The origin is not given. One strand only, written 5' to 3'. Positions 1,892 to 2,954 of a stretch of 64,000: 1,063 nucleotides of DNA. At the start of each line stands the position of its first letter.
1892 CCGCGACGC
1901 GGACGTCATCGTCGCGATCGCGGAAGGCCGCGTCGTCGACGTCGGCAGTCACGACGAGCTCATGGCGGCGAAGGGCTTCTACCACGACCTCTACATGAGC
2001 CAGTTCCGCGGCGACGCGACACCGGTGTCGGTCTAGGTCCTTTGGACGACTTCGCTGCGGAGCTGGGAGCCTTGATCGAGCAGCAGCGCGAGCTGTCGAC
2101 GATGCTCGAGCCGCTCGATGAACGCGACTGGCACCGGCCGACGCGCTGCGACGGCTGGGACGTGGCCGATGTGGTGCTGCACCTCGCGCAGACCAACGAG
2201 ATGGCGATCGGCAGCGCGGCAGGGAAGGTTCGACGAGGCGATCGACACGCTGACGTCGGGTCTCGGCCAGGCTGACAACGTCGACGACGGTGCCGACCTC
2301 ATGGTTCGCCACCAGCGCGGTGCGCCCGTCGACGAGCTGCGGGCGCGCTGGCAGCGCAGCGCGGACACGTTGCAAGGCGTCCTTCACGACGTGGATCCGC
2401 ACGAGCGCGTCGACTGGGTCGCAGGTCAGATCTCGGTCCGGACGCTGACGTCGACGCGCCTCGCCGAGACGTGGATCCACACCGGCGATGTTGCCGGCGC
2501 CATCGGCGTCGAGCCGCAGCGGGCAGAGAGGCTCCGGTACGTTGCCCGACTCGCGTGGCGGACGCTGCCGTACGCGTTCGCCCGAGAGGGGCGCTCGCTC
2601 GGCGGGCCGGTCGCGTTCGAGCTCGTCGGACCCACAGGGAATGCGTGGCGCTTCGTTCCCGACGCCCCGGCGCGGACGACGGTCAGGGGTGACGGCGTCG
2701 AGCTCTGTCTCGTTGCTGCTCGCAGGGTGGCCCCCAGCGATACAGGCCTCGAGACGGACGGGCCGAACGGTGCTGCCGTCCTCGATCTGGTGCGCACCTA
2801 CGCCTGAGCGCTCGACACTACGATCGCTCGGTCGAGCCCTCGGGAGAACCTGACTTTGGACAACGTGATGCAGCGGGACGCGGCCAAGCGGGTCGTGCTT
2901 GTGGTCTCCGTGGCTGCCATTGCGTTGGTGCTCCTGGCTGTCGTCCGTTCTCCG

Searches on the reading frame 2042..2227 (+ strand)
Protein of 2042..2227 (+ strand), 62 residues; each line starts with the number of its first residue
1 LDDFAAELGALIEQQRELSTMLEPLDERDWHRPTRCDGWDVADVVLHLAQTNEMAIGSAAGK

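Call 51: search_protein_families(library=pfam, proteins=[window:2042-2227:+], max_evalue=0.01)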
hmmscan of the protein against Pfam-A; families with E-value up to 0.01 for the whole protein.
window:2042-2227:+ (62 aa): 2 families
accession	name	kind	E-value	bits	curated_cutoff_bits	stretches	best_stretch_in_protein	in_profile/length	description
PF11716.13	MDMPI_N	-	6.4e-12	46.8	24.2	1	14-60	4-50/140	Mycothiol maleylpyruvate isomerase N-terminal domain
PF12867.12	DinB_2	-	0.00025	21.9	24.8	1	11-61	2-53/128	DinB superfamily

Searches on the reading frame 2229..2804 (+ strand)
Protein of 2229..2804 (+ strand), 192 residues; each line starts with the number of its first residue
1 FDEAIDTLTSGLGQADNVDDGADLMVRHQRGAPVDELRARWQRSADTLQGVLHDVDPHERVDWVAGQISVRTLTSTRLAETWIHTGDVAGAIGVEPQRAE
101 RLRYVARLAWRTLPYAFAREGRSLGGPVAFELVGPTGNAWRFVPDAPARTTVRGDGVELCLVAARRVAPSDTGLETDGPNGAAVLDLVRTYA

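Call 51: search_protein_families(library=pfam, proteins=[window:2229-2804:+], max_evalue=0.01)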
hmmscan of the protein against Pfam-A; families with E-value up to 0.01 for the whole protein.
window:2229-2804:+ (192 aa): 2 families
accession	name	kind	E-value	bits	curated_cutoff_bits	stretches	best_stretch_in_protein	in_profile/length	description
PF11716.13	MDMPI_N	-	1.1e-08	36.4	24.2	1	17-89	70-140/140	Mycothiol maleylpyruvate isomerase N-terminal domain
PF07398.16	MDMPI_C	-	0.0029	18.7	29.5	0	121-182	28-87/90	MDMPI C-terminal domain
